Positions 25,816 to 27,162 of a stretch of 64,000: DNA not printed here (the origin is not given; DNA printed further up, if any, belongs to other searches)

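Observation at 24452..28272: Phospholipid headgroup operon pssA-psd extended by a flippase-like membrane protein and a NAPE-PLD-like MBL hydrolase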

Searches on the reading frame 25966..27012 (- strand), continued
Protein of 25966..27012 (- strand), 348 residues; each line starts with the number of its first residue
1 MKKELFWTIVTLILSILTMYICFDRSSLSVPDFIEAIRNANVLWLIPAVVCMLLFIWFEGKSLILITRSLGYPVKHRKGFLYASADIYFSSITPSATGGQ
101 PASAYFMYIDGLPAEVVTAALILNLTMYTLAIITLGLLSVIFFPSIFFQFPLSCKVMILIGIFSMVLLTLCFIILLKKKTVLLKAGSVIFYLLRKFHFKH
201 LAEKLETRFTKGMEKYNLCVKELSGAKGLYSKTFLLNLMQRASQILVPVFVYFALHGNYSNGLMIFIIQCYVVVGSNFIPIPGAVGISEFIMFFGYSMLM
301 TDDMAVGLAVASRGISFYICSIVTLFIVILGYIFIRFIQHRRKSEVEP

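Call 50: find_homologous_proteins(query=L139:5857-7059:+, max_evalue=1e-10)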
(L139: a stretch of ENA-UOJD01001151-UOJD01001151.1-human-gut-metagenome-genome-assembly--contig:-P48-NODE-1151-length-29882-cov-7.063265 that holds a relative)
Query L139:5857-7059:+ (400 aa): 1391 proteins with E <= 1e-10 among 8000 candidates; the best 120 are listed.
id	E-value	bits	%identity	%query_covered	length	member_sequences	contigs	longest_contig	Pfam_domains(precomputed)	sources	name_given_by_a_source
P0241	1.4e-257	872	99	100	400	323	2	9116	PF03706.19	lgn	-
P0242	1.2e-186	639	78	95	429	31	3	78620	PF03706.19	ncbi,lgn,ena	-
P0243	9.2e-173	593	79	86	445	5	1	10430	PF03706.19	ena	-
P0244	1.7e-152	526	99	61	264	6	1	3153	PF03706.19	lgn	-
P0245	9.8e-103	362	49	89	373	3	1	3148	PF03706.19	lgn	-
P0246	2.8e-102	361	49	89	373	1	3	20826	PF03706.19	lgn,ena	-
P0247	2.3e-100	355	47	91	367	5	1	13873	PF03706.19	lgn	-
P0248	4.0e-100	354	48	87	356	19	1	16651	PF03706.19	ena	-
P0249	4.0e-100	354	49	87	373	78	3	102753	PF03706.19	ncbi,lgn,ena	-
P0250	9.6e-100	353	47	84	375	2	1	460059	PF03706.19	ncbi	-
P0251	1.5e-99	352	47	89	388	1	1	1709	PF03706.19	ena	-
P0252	8.9e-99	349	48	88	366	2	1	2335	PF03706.19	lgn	-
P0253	1.1e-98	349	49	87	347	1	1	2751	PF03706.19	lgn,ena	-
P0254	1.9e-98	348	47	88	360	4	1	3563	PF03706.19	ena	-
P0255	3.5e-98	347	48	90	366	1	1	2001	PF03706.19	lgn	-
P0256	3.1e-97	344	46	86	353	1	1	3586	PF03706.19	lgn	-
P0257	4.7e-97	344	47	86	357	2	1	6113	PF03706.19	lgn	-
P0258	4.9e-97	344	46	91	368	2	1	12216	PF03706.19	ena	-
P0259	7.2e-97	343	44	97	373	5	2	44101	PF03706.19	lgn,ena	-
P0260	7.4e-97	343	46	86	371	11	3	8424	PF03706.19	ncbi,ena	-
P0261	8.0e-97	343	48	87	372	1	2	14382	PF03706.19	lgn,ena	-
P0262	1.1e-96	342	46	91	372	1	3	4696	PF03706.19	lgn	-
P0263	2.4e-96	341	45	93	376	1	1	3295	PF03706.19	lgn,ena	-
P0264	2.7e-96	341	46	88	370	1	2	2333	PF03706.19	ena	-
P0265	2.9e-96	341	46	89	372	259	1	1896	PF03706.19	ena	-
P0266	3.3e-96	341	43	92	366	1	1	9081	PF03706.19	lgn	-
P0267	4.3e-96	341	48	86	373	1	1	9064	PF03706.19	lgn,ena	-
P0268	4.4e-96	340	44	91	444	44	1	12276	PF03706.19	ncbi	-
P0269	5.0e-96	340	45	89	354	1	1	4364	PF03706.19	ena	-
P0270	9.0e-96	339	46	88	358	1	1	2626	PF03706.19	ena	-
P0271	9.4e-96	339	48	86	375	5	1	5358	PF03706.19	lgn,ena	-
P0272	9.7e-96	339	45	88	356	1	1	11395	PF03706.19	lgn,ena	-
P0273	1.3e-95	339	47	89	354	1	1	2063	PF03706.19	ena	-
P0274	1.4e-95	339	47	86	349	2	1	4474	PF03706.19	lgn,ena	-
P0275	1.6e-95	339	46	89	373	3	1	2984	PF03706.19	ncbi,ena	-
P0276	2.1e-95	338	48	85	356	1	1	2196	PF03706.19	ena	-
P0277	3.4e-95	338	47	87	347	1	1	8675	PF03706.19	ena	-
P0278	4.5e-95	337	47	85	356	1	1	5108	PF03706.19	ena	-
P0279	7.1e-95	337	43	91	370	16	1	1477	PF03706.19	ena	-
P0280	9.0e-95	336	48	85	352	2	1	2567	PF03706.19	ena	-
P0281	1.6e-94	335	45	86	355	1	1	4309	PF03706.19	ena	-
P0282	2.0e-94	335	46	88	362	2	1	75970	PF03706.19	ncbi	-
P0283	2.0e-94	335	46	86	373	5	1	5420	PF03706.19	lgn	-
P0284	3.7e-94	334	44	88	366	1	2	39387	PF03706.19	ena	-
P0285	6.6e-94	333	44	91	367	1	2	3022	PF03706.19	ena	-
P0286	8.8e-94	333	45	91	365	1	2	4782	PF03706.19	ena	-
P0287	1.1e-93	333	46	89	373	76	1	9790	PF03706.19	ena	-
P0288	1.1e-93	333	45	87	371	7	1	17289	PF03706.19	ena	-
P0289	1.3e-93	332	45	88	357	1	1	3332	PF03706.19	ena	-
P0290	1.3e-93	332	44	87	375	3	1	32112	PF03706.19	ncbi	-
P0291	1.9e-93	332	47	89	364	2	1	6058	PF03706.19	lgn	-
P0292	2.3e-93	332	45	91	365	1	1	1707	PF03706.19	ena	-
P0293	2.5e-93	331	44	88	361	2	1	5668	PF03706.19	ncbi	-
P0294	2.6e-93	331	46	88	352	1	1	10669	PF03706.19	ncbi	-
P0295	2.9e-93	331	45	91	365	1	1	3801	PF03706.19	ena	-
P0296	4.3e-93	331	43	94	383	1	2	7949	PF03706.19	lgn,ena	-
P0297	4.6e-93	331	41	97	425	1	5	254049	PF03706.19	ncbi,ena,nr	ncbi:MAG: flippase-like domain-containing protein [Lachnospiraceae bacterium]|nr:flippase-like domai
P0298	4.8e-93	330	45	93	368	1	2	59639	PF03706.19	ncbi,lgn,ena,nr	ncbi:MAG: flippase-like domain-containing protein [Clostridia bacterium]|nr:flippase-like domain-con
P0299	5.0e-93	330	46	85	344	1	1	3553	PF03706.19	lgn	-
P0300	6.7e-93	330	45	98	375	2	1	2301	PF03706.19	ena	-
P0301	6.7e-93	330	46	88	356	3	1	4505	PF03706.19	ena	-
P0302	6.9e-93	330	41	97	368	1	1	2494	PF03706.19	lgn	-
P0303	8.8e-93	330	45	93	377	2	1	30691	PF03706.19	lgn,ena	-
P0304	1.1e-92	329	45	89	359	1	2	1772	PF03706.19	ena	-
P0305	1.4e-92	329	43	92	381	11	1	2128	PF03706.19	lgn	-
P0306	1.5e-92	329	41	91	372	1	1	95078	PF03706.19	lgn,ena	-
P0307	1.8e-92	329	47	88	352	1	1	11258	PF03706.19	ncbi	-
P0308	2.1e-92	328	48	86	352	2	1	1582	PF03706.19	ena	-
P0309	2.2e-92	328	44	94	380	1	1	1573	PF03706.19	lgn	-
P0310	2.4e-92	328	47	89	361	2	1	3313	PF03706.19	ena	-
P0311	2.7e-92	328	46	87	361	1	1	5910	PF03706.19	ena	-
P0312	3.1e-92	328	45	93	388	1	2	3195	PF03706.19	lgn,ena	-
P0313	3.2e-92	328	46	88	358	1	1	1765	PF03706.19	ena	-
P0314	3.4e-92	328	45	89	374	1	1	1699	PF03706.19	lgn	-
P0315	4.3e-92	327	46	89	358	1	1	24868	PF03706.19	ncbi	-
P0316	4.3e-92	327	47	87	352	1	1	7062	PF03706.19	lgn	-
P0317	4.3e-92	327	46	89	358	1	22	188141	PF03706.19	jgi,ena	-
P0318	6.7e-92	327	46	85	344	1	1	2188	PF03706.19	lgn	-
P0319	8.1e-92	326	42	92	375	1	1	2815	PF03706.19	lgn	-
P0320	1.0e-91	326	46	87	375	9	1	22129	PF03706.19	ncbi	-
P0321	1.1e-91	326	45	89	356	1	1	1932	PF03706.19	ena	-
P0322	1.1e-91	326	46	87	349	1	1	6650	PF03706.19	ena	-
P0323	1.1e-91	326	45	88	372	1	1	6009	PF03706.19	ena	-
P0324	1.3e-91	326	46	92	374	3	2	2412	PF03706.19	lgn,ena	-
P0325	1.4e-91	326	47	85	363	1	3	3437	PF03706.19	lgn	-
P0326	1.6e-91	325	47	87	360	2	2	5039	PF03706.19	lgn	-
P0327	1.6e-91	325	44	88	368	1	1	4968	PF03706.19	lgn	-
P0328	1.9e-91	325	46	89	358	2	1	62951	PF03706.19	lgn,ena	-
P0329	2.1e-91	325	45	87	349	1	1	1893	PF03706.19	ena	-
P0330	2.3e-91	325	44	87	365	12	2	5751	PF03706.19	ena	-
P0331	2.3e-91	325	42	94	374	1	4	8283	PF03706.19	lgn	-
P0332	2.5e-91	325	43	87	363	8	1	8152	PF03706.19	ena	-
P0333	2.5e-91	325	45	91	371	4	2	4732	PF03706.19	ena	-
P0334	4.7e-91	324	44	88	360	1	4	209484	PF03706.19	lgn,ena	-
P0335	4.8e-91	324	46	86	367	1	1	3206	PF03706.19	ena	-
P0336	4.8e-91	324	46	85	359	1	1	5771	PF03706.19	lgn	-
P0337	5.5e-91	324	45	87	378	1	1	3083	PF03706.19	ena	-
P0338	6.3e-91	324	43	89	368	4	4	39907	PF03706.19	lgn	-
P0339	7.0e-91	323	42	100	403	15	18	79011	PF03706.19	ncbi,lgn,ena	-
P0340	8.0e-91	323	45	87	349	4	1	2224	PF03706.19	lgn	-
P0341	8.9e-91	323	49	83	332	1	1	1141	PF03706.19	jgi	jgi:uncharacterized protein (TIRG00374 family)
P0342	9.6e-91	323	45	88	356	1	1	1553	PF03706.19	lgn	-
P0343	1.0e-90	323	46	83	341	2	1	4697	PF03706.19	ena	-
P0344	1.1e-90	323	44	90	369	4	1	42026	PF03706.19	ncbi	-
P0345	1.2e-90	323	43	90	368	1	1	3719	PF03706.19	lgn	-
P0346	1.2e-90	323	45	85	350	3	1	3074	PF03706.19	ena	-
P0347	1.3e-90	323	45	90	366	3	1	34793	PF03706.19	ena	-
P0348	1.3e-90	323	44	87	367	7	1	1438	PF03706.19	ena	-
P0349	1.4e-90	322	47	86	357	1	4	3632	PF03706.19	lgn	-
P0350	1.7e-90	322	45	86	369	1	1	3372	PF03706.19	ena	-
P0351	2.0e-90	322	45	89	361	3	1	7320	PF03706.19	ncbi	-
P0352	2.5e-90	322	42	90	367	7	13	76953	PF03706.19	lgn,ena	-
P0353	2.9e-90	321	46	85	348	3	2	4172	PF03706.19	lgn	-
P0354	3.1e-90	321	41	96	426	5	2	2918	PF03706.19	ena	-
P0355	3.1e-90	321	46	86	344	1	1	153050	PF03706.19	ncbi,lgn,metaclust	metaclust:status=active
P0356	3.2e-90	321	41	95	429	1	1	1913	PF03706.19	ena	-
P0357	3.3e-90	321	42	89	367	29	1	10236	PF03706.19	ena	-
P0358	3.3e-90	321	41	92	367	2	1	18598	PF03706.19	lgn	-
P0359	3.5e-90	321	47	85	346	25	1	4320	PF03706.19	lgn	-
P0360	4.3e-90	321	46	86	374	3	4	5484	PF03706.19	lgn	-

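Call 53: predict_structure(alignment_id=A3)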
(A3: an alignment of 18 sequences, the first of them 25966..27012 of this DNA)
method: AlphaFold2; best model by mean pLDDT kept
length: 348 residues; sequences in the alignment: 18
mean_pLDDT: 70.6   pTM: 0.70
mean pLDDT of the five models: 70.6, 70.5, 69.4, 69.2, 55.2
residues with pLDDT >= 90: 7; 70-90: 198; 50-70: 88; < 50: 55
segments of 3 or more residues with pLDDT < 50: 1-4, 88-97, 279-285, 314-321, 323-325, 341-343, 345-348
pLDDT, mean of each block of 10 residues (from residue 1): 51 51 51 58 73 73 85 62 50 46 71 84 87 87 88 85 84 78 79 86 85 85 86 90 78 69 83 68 53 79 67 49 49 53 44
secondary structure, 60 per line:
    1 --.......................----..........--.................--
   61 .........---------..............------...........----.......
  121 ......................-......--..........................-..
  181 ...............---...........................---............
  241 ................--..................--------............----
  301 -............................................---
elements in order: H3-25 H30-39 H42-58 H61-69 H79-92 H99-109 H114-142 H144-149 H152-177 H179-195 H199-225 H229-256 H259-276 H285-296 H302-345

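Call 56: fold_search(model_id=the predicted structure, library=pdb)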
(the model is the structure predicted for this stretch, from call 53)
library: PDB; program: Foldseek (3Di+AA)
matches with E <= 10: 250; with E <= 0.001: 0
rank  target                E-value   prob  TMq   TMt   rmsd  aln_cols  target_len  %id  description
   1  7f47                  1.1e-02  1.00  0.41  0.20  10.2       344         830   14  Cryo-EM structure of Rhizobium etli MprF (released 2022-06-22)
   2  7duw_A                4.1e-02  1.00  0.42  0.21   9.5       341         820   11  Cryo-EM structure of the multiple peptide resistance factor (MprF) loaded with two lysyl-phosphatidylglycerol molecule (released 2021-04-21)
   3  5och_B                1.4e-01  0.23  0.16  0.11  23.2       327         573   14  The crystal structure of human ABCB8 in an outward-facing state (released 2018-07-25)
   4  5och_F                1.8e-01  0.18  0.15  0.11  23.9       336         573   14  The crystal structure of human ABCB8 in an outward-facing state (released 2018-07-25)
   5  6lvf_A                2.1e-01  0.98  0.45  0.22  10.1       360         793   14  Cryo-EM structure of the multiple peptide resistance factor (MprF) loaded with one lysyl-phosphatidylglycerol molecule (released 2021-02-03)
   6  8vp5_B                2.3e-01  0.15  0.13  0.08  24.1       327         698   13  Cryo-EM structure of the ABC transporter PCAT1 bound with ADP and Substrate (released 2024-10-30)
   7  8vp5_A                2.5e-01  0.15  0.14  0.09  23.6       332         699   14  Cryo-EM structure of the ABC transporter PCAT1 bound with ADP and Substrate (released 2024-10-30)
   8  4ry2_A                2.5e-01  0.15  0.14  0.08  22.9       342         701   13  Crystal structure of the peptidase-containing ABC transporter PCAT1 (released 2015-07-22)
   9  5xat_B                3.4e-01  0.16  0.17  0.15  21.9       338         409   14  Structural insights into the elevator-like mechanism of the sodium/citrate symporter CitS (released 2017-06-14)
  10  8qoe_A                3.6e-01  0.16  0.16  0.11  23.9       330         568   13  Inward-facing conformation of the ABC transporter BmrA (released 2023-12-20)
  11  4ry2_B                3.6e-01  0.13  0.14  0.08  23.6       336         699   13  Crystal structure of the peptidase-containing ABC transporter PCAT1 (released 2015-07-22)
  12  5xat_C                3.7e-01  0.14  0.18  0.15  21.7       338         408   15  Structural insights into the elevator-like mechanism of the sodium/citrate symporter CitS (released 2017-06-14)
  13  6rz8                  3.9e-01  0.12  0.14  0.14  28.4       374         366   10  Crystal structure of the human cysteinyl leukotriene receptor 2 in complex with ONO-2080365 (released 2019-12-11)
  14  9j8q_A                4.9e-01  0.96  0.50  0.25   9.3       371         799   13  MprF from Pseudomonas aeruginosa in GDN micelle, C2 symmetry (released 2025-09-03)
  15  9rcv_E                4.9e-01  0.10  0.13  0.08  25.4       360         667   13  Structure of the Human Peptide-Loading Complex Arrested by HCMV US6 (released 2025-12-03)
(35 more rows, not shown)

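Call 64: search_protein_families(library=pfam, proteins=[L086:3874-4740:+, L086:4747-5904:+, L085:5300-6802:+], max_evalue=0.001)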
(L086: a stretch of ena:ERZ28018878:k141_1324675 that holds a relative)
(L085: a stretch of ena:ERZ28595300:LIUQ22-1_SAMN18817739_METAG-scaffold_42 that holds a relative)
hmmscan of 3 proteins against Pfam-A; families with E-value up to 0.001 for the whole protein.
L086:3874-4740:+ (288 aa): 4 families
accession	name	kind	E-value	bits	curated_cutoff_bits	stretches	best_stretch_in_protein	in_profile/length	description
PF13561.12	adh_short_C2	-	4.8e-57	193.7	27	2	11-200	5-186/236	Enoyl-(Acyl carrier protein) reductase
PF00106.31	adh_short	-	5e-46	157.1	26.6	1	3-198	1-190/195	short chain dehydrogenase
PF08659.16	KR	-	7.7e-06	26.4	22.6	1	6-111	4-108/180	KR domain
PF23441.1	SDR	-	1.5e-05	24.9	27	1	6-271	11-255/258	SDR-like rossmann domain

L086:4747-5904:+ (385 aa): 2 families
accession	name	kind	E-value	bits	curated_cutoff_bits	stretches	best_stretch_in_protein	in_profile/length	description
PF12832.13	MFS_1_like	-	1e-21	77.8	25.2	1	14-354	11-363/373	MFS_1 like family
PF07690.21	MFS_1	-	1.2e-16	61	33.4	2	13-280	8-278/347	Major Facilitator Superfamily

L085:5300-6802:+ (500 aa): 2 families
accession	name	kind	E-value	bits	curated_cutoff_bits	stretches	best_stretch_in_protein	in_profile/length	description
PF00464.25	SHMT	-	6.7e-124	414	27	2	166-439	110-399/399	Serine hydroxymethyltransferase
PF01212.27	Beta_elim_lyase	-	0.0007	19.4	27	0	236-370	150-281/288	Beta-eliminating lyase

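Call 65: search_protein_families(library=ncbifam, proteins=[L086:4747-5904:+, L086:3874-4740:+], max_evalue=0.001)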
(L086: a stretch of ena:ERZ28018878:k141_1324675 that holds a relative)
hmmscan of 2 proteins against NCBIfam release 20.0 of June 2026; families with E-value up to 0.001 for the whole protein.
L086:4747-5904:+ (385 aa): 4 families
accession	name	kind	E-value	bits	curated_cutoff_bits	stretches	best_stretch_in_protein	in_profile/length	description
NF008346.0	PRK11128.1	equivalog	6.1e-13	48.7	259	1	12-337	14-336/383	3-phenylpropionate MFS transporter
TIGR00899.1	2A0120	subfamily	2.8e-12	46.4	522.3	1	26-376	22-370/375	sugar efflux transporter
TIGR00902.1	2A0127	subfamily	4.6e-05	22.7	698.9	1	12-346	14-344/388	3-phenylpropionate MFS transporter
TIGR00880.1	2_A_01_02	superfamily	0.00085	19.4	131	1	249-372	7-131/141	multidrug resistance protein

L086:3874-4740:+ (288 aa): 225 families (the best 25 are shown)
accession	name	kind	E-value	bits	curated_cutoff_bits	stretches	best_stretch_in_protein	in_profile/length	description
NF005559.1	PRK07231.1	subfamily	2.1e-57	194.5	215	1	3-272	5-248/249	glucose 1-dehydrogenase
TIGR01830.1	3oxo_ACP_reduc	equivalog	3.4e-50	171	297.75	2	5-199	1-190/239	3-oxoacyl-[acyl-carrier-protein] reductase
NF009384.0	PRK12743.1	equivalog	1.7e-49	168.4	264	2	1-191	5-191/258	SDR family oxidoreductase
NF009466.0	PRK12826.1-2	subfamily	2.4e-49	168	222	1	1-271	2-244/248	3-oxoacyl-ACP reductase FabG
TIGR02415.1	23BDH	subfamily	6.7e-49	166.6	304.35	1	3-272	1-252/254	acetoin reductase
NF006493.1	PRK08936.1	subfamily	1.5e-47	162.1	420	1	3-273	8-252/261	glucose-1-dehydrogenase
NF004198.0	PRK05653.1-3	equivalog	2.1e-47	161.6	296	2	3-196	8-195/248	3-oxoacyl-ACP reductase FabG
TIGR03971.1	SDR_subfam_1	subfamily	1.2e-46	159.3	300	1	3-272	4-269/271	mycofactocin-coupled SDR family oxidoreductase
NF052558.1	MBtsdlDhBudC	equivalog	9.2e-46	156.4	270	1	3-271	4-241/250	meso-2,3-butanediol dehydrogenase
NF004778.0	PRK06124.1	equivalog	5.8e-45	153.7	303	2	3-200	12-203/256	SDR family oxidoreductase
NF005893.0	PRK07856.1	equivalog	6.2e-45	153.5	255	2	3-196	10-188/255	SDR family oxidoreductase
NF004818.0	PRK06172.1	equivalog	3.9e-44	150.9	336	1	3-272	8-251/253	SDR family oxidoreductase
NF009468.0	PRK12826.1-4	equivalog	5.7e-44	150.7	318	2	3-200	8-200/256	SDR family oxidoreductase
NF009386.0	PRK12745.1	equivalog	1.5e-43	148.7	250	2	1-191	4-197/259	3-ketoacyl-ACP reductase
NF005472.0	PRK07067.1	equivalog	1.1e-42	146.4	338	1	3-271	7-254/257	L-iditol 2-dehydrogenase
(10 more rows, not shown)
